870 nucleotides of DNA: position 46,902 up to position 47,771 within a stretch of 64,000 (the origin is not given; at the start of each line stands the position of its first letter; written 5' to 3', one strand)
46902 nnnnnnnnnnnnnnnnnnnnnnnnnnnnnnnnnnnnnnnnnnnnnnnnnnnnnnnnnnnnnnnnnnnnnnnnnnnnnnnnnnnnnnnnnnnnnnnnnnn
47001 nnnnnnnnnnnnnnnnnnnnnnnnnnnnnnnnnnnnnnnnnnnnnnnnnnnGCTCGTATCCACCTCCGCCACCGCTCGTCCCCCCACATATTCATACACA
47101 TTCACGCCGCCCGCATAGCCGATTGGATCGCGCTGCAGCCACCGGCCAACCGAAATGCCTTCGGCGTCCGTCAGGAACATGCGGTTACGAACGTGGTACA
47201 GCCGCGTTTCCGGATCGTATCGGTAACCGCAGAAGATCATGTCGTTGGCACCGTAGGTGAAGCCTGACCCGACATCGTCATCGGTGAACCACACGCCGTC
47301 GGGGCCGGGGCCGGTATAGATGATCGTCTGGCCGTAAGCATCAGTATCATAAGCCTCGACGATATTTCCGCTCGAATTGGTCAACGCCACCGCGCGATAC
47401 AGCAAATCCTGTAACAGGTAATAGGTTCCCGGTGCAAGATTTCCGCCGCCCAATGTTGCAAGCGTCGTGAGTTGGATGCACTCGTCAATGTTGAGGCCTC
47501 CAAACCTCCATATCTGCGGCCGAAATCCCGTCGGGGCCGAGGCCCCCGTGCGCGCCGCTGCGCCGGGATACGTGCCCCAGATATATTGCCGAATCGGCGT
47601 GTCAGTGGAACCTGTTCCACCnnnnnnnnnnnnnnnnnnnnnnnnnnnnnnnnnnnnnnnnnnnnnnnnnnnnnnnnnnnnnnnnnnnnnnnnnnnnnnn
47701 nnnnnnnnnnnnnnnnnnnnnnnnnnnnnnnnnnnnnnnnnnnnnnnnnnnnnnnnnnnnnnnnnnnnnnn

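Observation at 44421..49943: Related 72-78-nt mini-insertions, in-frame and in both orientations, inside Rhs coding sequence (RPE-like behaviour)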

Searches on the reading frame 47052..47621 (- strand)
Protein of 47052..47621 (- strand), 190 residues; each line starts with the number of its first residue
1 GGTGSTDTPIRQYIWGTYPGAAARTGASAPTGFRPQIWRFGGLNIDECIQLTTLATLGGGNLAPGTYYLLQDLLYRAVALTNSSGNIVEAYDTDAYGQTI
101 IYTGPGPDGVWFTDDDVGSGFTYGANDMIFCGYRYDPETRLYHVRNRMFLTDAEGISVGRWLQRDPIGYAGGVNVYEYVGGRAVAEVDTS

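Call 18: find_related_loci(query=A1, collection=genome_contigs, flank=3000)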
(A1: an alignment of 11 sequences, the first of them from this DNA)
Query A1 (190 aa) in genome_contigs; peptide patterns used: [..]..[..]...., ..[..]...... (x = any residue, [..] = any of these).
89 stretches matched a pattern; 69 encode a relative of the query (tblastn E <= 1e-3); 67 distinct loci.
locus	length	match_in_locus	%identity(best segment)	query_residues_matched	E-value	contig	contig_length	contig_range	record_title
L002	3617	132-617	77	1-188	5e-89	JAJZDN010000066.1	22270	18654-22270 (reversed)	MAG: Planctomycetota bacterium isolate JA4.bin8 NODE_2018_length_22270_cov_2.784311, whole genome shotgun sequence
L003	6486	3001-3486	77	1-188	4e-89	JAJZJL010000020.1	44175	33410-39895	MAG: Planctomycetota bacterium isolate LSA5.bin36 NODE_1084_length_44175_cov_3.136147, whole genome shotgun sequence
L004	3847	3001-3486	76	1-188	9e-89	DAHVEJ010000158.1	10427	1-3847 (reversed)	MAG TPA_asm: Phycisphaerales bacterium isolate clean5707 NODE_158_length_10427_cov_4.476425, whole genome shotgun sequen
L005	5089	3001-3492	73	1-190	5e-87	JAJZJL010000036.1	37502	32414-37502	MAG: Planctomycetota bacterium isolate LSA5.bin36 NODE_1432_length_37502_cov_3.094662, whole genome shotgun sequence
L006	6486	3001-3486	77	1-188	9e-85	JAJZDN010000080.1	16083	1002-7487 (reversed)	MAG: Planctomycetota bacterium isolate JA4.bin8 NODE_3113_length_16083_cov_1.430308, whole genome shotgun sequence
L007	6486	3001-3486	73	1-188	5e-81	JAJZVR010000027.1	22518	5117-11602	MAG: Planctomycetota bacterium isolate SKS5.bin63 NODE_3963_length_22518_cov_5.985977, whole genome shotgun sequence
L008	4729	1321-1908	62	1-190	2e-72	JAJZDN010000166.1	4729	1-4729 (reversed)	MAG: Planctomycetota bacterium isolate JA4.bin8 NODE_14696_length_4729_cov_1.709909, whole genome shotgun sequence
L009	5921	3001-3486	66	1-190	2e-72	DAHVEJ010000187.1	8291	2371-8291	MAG TPA_asm: Phycisphaerales bacterium isolate clean5707 NODE_187_length_8291_cov_3.833942, whole genome shotgun sequenc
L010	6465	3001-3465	64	1-188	5e-72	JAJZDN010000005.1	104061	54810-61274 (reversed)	MAG: Planctomycetota bacterium isolate JA4.bin8 NODE_181_length_104061_cov_2.429667, whole genome shotgun sequence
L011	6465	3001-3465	63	1-188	5e-71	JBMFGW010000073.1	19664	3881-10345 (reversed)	MAG: Phycisphaerae bacterium isolate KM4311-08 NODE_73_length_19664_cov_29.364936, whole genome shotgun sequence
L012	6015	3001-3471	62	1-190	2e-70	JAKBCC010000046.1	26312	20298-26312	MAG: Planctomycetota bacterium isolate ZJ5.bin40 NODE_2180_length_26312_cov_3.346916, whole genome shotgun sequence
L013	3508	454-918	62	1-188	2e-69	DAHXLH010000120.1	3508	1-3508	MAG TPA_asm: Phycisphaerales bacterium isolate clean1592 k141_1287644, whole genome shotgun sequence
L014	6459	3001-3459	60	5-190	9e-69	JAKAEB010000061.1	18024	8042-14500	MAG: Planctomycetota bacterium isolate WY1.bin118 NODE_4681_length_18024_cov_2.317595, whole genome shotgun sequence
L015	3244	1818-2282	62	1-188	2e-68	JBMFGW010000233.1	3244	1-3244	MAG: Phycisphaerae bacterium isolate KM4311-08 NODE_233_length_3244_cov_16.914746, whole genome shotgun sequence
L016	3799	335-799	63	1-188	3e-68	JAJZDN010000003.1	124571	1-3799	MAG: Planctomycetota bacterium isolate JA4.bin8 NODE_136_length_124571_cov_2.342226, whole genome shotgun sequence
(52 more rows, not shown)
